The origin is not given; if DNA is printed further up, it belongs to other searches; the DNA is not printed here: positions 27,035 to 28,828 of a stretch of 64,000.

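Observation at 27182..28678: Doubly degenerate nucleotidyltransferase-LbH-PGT-like fusion wedged between rfbB and rfbA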

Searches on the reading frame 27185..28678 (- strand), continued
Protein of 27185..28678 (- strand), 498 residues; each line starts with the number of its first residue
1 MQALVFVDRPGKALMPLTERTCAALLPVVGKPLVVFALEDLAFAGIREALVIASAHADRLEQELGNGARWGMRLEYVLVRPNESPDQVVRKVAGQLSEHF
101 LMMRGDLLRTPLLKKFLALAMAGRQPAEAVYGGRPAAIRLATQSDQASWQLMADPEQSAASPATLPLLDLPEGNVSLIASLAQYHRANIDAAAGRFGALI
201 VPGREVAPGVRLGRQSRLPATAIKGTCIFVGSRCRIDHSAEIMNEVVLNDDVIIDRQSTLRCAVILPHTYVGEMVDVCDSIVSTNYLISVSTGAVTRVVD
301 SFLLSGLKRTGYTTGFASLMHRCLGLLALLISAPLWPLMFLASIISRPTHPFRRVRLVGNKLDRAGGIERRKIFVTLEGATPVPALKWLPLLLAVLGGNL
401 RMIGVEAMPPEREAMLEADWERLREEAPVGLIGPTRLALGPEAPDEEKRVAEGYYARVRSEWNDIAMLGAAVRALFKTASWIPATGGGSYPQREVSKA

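Call 20: search_solved_structures(query=A2, max_evalue=1, show_alignments=3)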
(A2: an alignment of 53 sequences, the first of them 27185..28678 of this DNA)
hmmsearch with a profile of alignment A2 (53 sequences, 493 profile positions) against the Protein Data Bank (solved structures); distinct sequences matched with E-value up to 1: 120 (the best 60 are shown).
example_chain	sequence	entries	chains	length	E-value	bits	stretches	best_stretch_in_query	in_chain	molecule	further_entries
8x7s_B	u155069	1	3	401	5.1e-24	88.1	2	1-78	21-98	UTP--glucose-1-phosphate uridylyltransferase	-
7d72_K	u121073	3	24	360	8.2e-24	87.4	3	1-156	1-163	Mannose-1-phosphate guanyltransferase beta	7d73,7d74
4y7t_A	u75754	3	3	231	5.2e-19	71.5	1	1-109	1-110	Nucleotidyl transferase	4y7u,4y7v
5b04_I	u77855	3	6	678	1.9e-17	66.4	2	2-159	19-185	Probable translation initiation factor eIF-2B subunit epsilon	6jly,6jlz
6i3m_G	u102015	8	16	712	3e-17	65.7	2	2-121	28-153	Translation initiation factor eIF-2B subunit epsilon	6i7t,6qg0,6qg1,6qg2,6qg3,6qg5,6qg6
6n0u_A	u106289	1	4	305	1e-16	64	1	2-143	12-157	Glucose-1-phosphate thymidylyltransferase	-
5ify_A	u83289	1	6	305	1.4e-16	63.5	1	2-137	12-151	Glucose-1-phosphate thymidylyltransferase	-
7whr_B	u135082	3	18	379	2.5e-16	62.7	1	1-142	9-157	Nucleotidyl transferase family protein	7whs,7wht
1mp3_A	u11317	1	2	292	7.9e-15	57.8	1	2-158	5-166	GLUCOSE-1-PHOSPHATE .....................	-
5ids_A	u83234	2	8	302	1.2e-14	57.1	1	2-169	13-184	Glucose-1-phosphate thymidylyltransferase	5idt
3pkp_A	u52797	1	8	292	1.5e-14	56.9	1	2-159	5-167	Glucose-1-phosphate thymidylyltransferase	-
1iim_A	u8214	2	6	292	1.8e-14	56.5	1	2-159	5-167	glucose-1-phosphate thymidylyltransferase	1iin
1mp4_A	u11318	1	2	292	2.1e-14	56.3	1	2-158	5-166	W224H Variant of S. Enterica RmlA Bound to UDP-Glucose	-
1mp5_A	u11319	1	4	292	2.2e-14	56.3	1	2-159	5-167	Y177F VARIANT OF S. ENTERICA RmlA BOUND TO UDP-GLUCOSE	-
1h5s_D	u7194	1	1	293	2.9e-14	55.9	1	2-156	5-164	Glucose-1-phosphate thymidylyltransferase 1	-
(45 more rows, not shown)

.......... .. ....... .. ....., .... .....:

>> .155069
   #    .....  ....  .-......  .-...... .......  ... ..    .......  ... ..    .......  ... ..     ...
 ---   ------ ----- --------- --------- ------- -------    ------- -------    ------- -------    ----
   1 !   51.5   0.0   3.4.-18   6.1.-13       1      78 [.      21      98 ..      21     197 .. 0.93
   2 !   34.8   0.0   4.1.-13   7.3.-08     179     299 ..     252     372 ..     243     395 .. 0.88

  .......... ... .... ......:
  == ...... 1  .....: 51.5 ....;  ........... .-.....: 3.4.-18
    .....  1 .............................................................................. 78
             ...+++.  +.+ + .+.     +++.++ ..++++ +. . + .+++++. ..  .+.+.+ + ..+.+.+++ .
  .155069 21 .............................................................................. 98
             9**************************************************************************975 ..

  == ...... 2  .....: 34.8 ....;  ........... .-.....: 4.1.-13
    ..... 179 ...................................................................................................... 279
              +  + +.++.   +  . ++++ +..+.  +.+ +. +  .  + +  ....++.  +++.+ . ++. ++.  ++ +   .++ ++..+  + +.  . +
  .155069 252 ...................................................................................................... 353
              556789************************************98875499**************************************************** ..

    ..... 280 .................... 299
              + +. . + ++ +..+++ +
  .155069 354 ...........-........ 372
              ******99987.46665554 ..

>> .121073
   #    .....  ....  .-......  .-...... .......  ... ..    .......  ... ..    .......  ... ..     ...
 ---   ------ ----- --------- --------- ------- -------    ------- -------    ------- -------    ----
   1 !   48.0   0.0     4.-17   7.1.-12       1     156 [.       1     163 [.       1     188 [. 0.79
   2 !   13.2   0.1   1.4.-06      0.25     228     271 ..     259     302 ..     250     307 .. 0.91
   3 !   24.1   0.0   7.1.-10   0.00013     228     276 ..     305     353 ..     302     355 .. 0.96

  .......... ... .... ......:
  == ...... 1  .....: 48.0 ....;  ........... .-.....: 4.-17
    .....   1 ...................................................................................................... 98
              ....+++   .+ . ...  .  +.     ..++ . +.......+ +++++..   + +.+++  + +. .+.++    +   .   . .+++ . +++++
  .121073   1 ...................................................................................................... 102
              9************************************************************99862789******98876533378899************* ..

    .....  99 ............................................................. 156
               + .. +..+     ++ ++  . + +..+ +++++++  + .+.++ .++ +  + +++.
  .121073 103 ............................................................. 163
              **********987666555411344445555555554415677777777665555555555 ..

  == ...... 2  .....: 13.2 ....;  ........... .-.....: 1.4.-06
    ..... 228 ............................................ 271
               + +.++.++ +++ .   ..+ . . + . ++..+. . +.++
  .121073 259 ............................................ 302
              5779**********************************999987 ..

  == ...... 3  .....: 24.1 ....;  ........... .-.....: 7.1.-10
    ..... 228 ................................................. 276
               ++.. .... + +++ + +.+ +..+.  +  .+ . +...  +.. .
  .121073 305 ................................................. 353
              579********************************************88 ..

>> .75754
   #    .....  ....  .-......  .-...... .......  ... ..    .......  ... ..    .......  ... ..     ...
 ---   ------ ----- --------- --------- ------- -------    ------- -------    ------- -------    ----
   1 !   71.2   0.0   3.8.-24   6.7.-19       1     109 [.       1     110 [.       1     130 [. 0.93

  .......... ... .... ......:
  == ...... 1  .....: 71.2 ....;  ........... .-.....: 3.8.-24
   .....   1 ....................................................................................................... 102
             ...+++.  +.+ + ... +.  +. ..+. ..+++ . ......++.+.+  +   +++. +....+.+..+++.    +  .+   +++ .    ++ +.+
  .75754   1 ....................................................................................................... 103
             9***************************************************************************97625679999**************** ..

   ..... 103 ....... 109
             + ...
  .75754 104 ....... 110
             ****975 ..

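Call 36: search_protein_representatives(alignment_id=A2)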
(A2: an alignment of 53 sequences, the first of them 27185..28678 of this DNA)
Query: 53 sequences, 493 profile positions. Proteins with E-value up to 0.001 (for the whole library): 27743; up to 1e-10: 6471; up to 1e-30: 1156. The best 150 are listed.
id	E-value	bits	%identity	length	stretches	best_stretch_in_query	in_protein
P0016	1.1e-218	743.4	-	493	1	1-487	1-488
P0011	3.2e-191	652.8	-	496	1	1-488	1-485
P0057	3.8e-188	642.7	-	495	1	1-489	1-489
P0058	1.6e-187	640.6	-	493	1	1-482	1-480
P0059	2.3e-187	640.1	-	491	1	1-487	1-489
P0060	5.9e-186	635.4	-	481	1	1-487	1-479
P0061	5.0e-181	619.2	-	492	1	1-485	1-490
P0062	6.6e-176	602.3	-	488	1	1-488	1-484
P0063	1.2e-173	594.9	-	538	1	1-487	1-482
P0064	1.4e-170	584.7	-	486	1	1-486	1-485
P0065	3.0e-170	583.6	-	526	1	1-488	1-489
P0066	3.4e-169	580.2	-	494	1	1-487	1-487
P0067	1.3e-168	578.3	-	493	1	1-488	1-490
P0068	3.5e-167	573.5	-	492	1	1-485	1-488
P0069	1.0e-166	572.0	-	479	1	3-484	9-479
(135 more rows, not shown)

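Call 37: predict_structure(alignment_id=A2)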
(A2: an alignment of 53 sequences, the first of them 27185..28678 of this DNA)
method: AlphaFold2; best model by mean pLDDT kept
length: 498 residues; sequences in the alignment: 53
mean_pLDDT: 85.3   pTM: 0.61
mean pLDDT of the five models: 85.3, 84.9, 84.6, 83.9, 83.4
residues with pLDDT >= 90: 269; 70-90: 174; 50-70: 25; < 50: 30
segments of 3 or more residues with pLDDT < 50: 300-314, 485-498
pLDDT, mean of each block of 10 residues (from residue 1): 92 88 94 97 96 92 95 95 88 91 96 96 90 93 90 72 78 94 96 94 93 95 94 96 95 93 95 88 88 69 36 57 89 92 89 90 67 89 87 90 89 77 81 81 79 78 83 82 50 35
secondary structure, 60 per line:
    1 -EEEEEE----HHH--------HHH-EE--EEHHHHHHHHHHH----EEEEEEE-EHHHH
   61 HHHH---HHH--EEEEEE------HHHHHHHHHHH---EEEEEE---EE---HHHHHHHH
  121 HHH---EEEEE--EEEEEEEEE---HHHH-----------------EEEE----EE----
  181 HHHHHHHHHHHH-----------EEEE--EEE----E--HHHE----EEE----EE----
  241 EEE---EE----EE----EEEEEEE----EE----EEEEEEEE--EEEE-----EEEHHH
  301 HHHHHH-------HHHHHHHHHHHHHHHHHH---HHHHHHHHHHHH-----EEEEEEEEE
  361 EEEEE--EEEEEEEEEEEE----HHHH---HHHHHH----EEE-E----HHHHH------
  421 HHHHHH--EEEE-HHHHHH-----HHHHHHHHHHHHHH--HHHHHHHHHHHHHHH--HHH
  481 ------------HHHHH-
elements in order: E2-7 H33-43 E48-54 H57-64 E73-78 H85-95 E99-104 H113-123 E127-131 E134-142 H146-149 E167-170 H181-192 E204-207 E210-212 E228-230 E241-243 E259-265 E276-283 E286-289 E295-297 H298-306 H314-331 H335-346 E352-365 E368-379 H384-387 H391-396 E401-403 H410-414 H421-426 E429-432 H434-439 H445-458 H461-475 H493-497

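Call 41: fold_search(model_id=the predicted structure, library=pdb)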
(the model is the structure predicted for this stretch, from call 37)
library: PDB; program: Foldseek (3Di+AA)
matches with E <= 10: 1479; with E <= 0.001: 446
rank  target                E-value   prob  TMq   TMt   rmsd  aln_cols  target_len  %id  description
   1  8x7s_C                1.5e-16  1.00  0.51  0.65   5.1       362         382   17  Crystal structure of tlr0611 (released 2024-11-27)
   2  8x7s_A                1.9e-16  1.00  0.50  0.62   5.0       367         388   16  Crystal structure of tlr0611 (released 2024-11-27)
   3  8x7s_B                3.5e-16  1.00  0.48  0.60   5.8       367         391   16  Crystal structure of tlr0611 (released 2024-11-27)
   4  7x8j_A                1.6e-14  1.00  0.46  0.62   5.1       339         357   16  Arabidopsis GDP-D-mannose pyrophosphorylase (VTC1) structure (unliganded) (released 2022-05-18)
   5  8yre_D                2.3e-14  1.00  0.46  0.62   4.5       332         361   15  Crystal structure of Arabidopsis VTC1-KJC2 (released 2025-04-02)
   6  8yre_F                9.4e-14  1.00  0.46  0.63   4.6       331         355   15  Crystal structure of Arabidopsis VTC1-KJC2 (released 2025-04-02)
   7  7x8k_A                1.4e-13  1.00  0.46  0.60   4.7       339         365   16  Arabidopsis GDP-D-mannose pyrophosphorylase (VTC1) structure (product-bound) (released 2022-05-18)
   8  8yre_E                1.7e-13  1.00  0.46  0.62   4.7       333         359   16  Crystal structure of Arabidopsis VTC1-KJC2 (released 2025-04-02)
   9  7d73_F                3.0e-13  1.00  0.48  0.67   4.1       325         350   16  Cryo-EM structure of GMPPA/GMPPB complex bound to GTP (State I) (released 2021-05-05)
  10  7x8j_B                4.7e-13  1.00  0.47  0.63   4.9       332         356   16  Arabidopsis GDP-D-mannose pyrophosphorylase (VTC1) structure (unliganded) (released 2022-05-18)
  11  7d72_E                9.8e-13  1.00  0.43  0.56   5.9       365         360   18  Cryo-EM structures of human GMPPA/GMPPB complex bound to GDP-Mannose (released 2021-05-05)
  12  6vr0_B                1.2e-12  1.00  0.42  0.51   6.4       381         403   13  Agrobacterium Tumefaciens ADP-glucose pyrophosphorylase W106A (released 2021-02-17)
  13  6vr0_A                1.3e-12  1.00  0.41  0.50   6.6       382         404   13  Agrobacterium Tumefaciens ADP-glucose pyrophosphorylase W106A (released 2021-02-17)
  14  7d74_G                1.7e-12  1.00  0.42  0.55   6.0       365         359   17  Cryo-EM structure of GMPPA/GMPPB complex bound to GTP (state II) (released 2021-05-19)
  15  6vr0_C                1.8e-12  1.00  0.42  0.50   6.5       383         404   13  Agrobacterium Tumefaciens ADP-glucose pyrophosphorylase W106A (released 2021-02-17)
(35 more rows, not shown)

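Call 48: find_related_loci(query=A2, collection=genome_contigs, flank=10000)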
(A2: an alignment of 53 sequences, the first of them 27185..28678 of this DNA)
Query A2 (498 aa) in genome_contigs; peptide patterns used: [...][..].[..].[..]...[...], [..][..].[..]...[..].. (x = any residue, [..] = any of these).
169 stretches matched a pattern; 50 encode a relative of the query (tblastn E <= 1e-3); 49 distinct loci.
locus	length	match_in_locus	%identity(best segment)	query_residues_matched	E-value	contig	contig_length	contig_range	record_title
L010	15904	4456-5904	49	1-481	2e-129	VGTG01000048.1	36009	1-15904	MAG: Deltaproteobacteria bacterium isolate K_DeepCast_65m_m2_035 K_DeepCast_65m_m2_035_Ga0194128_10001841, whole genome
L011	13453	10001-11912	43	1-480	7e-120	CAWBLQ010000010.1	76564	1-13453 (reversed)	MAG: Candidatus Binataceae bacterium isolate MFD02248.bin.1.59 genome assembly, contig: contig_6085, whole genome shotgu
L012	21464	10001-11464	46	1-487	1e-117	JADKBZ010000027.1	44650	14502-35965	MAG: Holophagales bacterium isolate OdNE_18-Q3-R46-58_BATAC.193 tig00026008-10-446880, whole genome shotgun sequence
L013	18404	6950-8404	44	1-483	8e-116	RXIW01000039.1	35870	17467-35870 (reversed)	MAG: Candidatus Competibacteraceae bacterium isolate CPB_M38 c_000000000039, whole genome shotgun sequence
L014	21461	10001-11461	44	1-485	7e-115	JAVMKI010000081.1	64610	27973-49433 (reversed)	MAG: Candidatus Contendobacter sp. isolate SCELSE-7-Con RS32308SPAdes_bin.011_0000000081, whole genome shotgun sequence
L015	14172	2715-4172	44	1-484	5e-113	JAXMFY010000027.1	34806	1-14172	MAG: Candidatus Competibacteraceae bacterium isolate STL-PRO99 C2.53.fa-27, whole genome shotgun sequence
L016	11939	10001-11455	45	1-483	8e-112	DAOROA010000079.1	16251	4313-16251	MAG TPA_asm: Candidatus Competibacter sp. isolate AMR_MDS_5433 NODE_2726_length_16251_cov_8.764325, whole genome shotgun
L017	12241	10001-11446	43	1-481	1e-110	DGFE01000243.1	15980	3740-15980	MAG TPA_asm: Competibacteraceae bacterium UBA3908 UBA3908_contig_3180, whole genome shotgun sequence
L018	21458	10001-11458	43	1-484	3e-109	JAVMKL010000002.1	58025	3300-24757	MAG: Candidatus Competibacter sp. isolate SCELSE-6-Com RS41505SPAdes_bin.009_0000000002, whole genome shotgun sequence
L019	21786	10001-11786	42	1-478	4e-109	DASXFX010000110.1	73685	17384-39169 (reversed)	MAG TPA_asm: Candidatus Binataceae bacterium isolate SMAG_U5149 k141_580843, whole genome shotgun sequence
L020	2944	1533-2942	46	1-468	1e-111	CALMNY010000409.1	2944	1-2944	MAG TPA_asm: uncultured Candidatus Competibacteraceae bacterium isolate SRR8868559_bin.111_CONCOCT_v1.1_MAG genome assem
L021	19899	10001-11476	44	1-491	6e-107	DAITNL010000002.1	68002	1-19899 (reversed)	MAG TPA_asm: Candidatus Competibacteraceae bacterium isolate CTOTU14315 NODE_2_length_68002_cov_3.938938, whole genome s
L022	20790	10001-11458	43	1-484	1e-106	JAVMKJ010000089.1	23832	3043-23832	MAG: Candidatus Competibacter sp. isolate SCELSE-4-Com G12SPAdes_bin.027_0000000089, whole genome shotgun sequence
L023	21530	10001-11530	41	2-485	1e-106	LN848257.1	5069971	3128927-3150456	Thiocapsa sp. KS1 genome assembly Thiocapsa sp. KS1, scaffold THKS1_scaffold1, whole genome shotgun sequence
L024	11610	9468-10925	43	1-483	4e-106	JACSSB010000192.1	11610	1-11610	MAG: Phycisphaerales bacterium isolate GAO1 contig-70_7395, whole genome shotgun sequence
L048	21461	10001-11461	41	1-484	5e-91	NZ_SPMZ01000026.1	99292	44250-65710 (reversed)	Candidatus Competibacter phosphatis strain SBR_G GAO5_binned_c26, whole genome shotgun sequence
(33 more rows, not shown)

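Call 52: search_protein_families(library=pfam, proteins=[L048:3738-4481:+, L048:5157-6263:+, L048:6303-7346:+, L048:7718-8689:+, L048:8706-9248:-, L048:9169-9687:+, L048:11495-12151:+, L048:12112-13416:+, L048:13732-14685:+, L048:13903-15450:-], max_evalue=0.001)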
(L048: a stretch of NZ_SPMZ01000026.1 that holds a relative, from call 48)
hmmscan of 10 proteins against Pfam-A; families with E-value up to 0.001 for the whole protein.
L048:3738-4481:+ (248 aa): 2 families
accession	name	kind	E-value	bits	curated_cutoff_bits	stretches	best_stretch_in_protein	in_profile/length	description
PF00440.29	TetR_N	-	2.2e-18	66.2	24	1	58-104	1-47/47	Bacterial regulatory proteins, tetR family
PF08361.16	TetR_C_2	-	0.00045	20.7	22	0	127-239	1-113/121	MAATS-type transcriptional repressor, C-terminal region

L048:5157-6263:+ (369 aa): 1 family
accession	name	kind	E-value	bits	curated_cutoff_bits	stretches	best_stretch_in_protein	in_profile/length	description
PF00072.30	Response_reg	-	5.7e-25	88.1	30.2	1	6-116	1-109/111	Response regulator receiver domain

L048:6303-7346:+ (348 aa): 0 families

L048:7718-8689:+ (324 aa): 7 families
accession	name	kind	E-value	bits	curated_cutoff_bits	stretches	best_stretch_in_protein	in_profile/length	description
PF01370.27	Epimerase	-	5.8e-54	183.5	20.9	1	3-251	1-240/240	NAD dependent epimerase/dehydratase family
PF16363.11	GDP_Man_Dehyd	-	8.1e-50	170.6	27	1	4-305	1-323/332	GDP-mannose 4,6 dehydratase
PF04321.23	RmlD_sub_bind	-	8.1e-13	48.5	27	1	1-154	1-139/287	RmlD substrate binding domain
PF01073.25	3Beta_HSD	-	1.1e-12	48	22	1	4-150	1-156/280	3-beta hydroxysteroid dehydrogenase/isomerase family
PF02719.21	Polysacc_synt_2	-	3.1e-09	36.9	20.2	1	3-169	1-170/293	Polysaccharide biosynthesis protein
PF05368.20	NmrA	-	1.2e-06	28.8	27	1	2-117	4-108/298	NmrA-like family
PF13460.12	NAD_binding_10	-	4.4e-06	27.1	27.2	1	7-122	1-104/184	NAD(P)H-binding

L048:8706-9248:- (180 aa): 4 families
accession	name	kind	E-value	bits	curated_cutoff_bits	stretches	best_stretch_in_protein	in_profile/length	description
PF13279.12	4HBT_2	-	1.7e-21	77.3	25.5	1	59-172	5-119/122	Thioesterase-like superfamily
PF03061.28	4HBT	-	9.6e-15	55.1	20.6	1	65-145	3-77/79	Thioesterase superfamily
PF20791.3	Acyl-ACP_TE_C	-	1.3e-08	35.4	21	1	50-141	9-87/101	Acyl-ACP thioesterase C-terminal domain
PF01643.23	Acyl-ACP_TE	-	6.6e-07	29.6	23.7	1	53-172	8-128/131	Acyl-ACP thioesterase N-terminal domain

L048:9169-9687:+ (173 aa): 2 families
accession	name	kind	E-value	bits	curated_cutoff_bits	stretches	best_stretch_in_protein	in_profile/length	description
PF22624.1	AASDHPPT_N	-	2.7e-11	44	27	1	39-123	8-94/100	4'-phosphopantetheinyl transferase, N-terminal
PF01648.25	ACPS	-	1.7e-05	25.3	25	1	131-172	2-47/111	4'-phosphopantetheinyl transferase superfamily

L048:11495-12151:+ (219 aa): 1 family
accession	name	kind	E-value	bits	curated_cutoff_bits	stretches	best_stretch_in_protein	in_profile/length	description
PF05724.17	TPMT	-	8.8e-73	245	26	1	1-215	1-215/218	Thiopurine S-methyltransferase (TPMT)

L048:12112-13416:+ (435 aa): 0 families

L048:13732-14685:+ (318 aa): 0 families

L048:13903-15450:- (515 aa): 3 families
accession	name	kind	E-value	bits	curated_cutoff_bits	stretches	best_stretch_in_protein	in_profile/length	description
PF07690.21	MFS_1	-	5.2e-40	137.9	33.4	1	134-471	3-342/347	Major Facilitator Superfamily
PF00083.30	Sugar_tr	-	1.1e-07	31.5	22.3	1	164-298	48-188/452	Sugar (and other) transporter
PF13347.12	MFS_2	-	1.2e-05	24.5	27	1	119-246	219-345/427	MFS/sugar transport protein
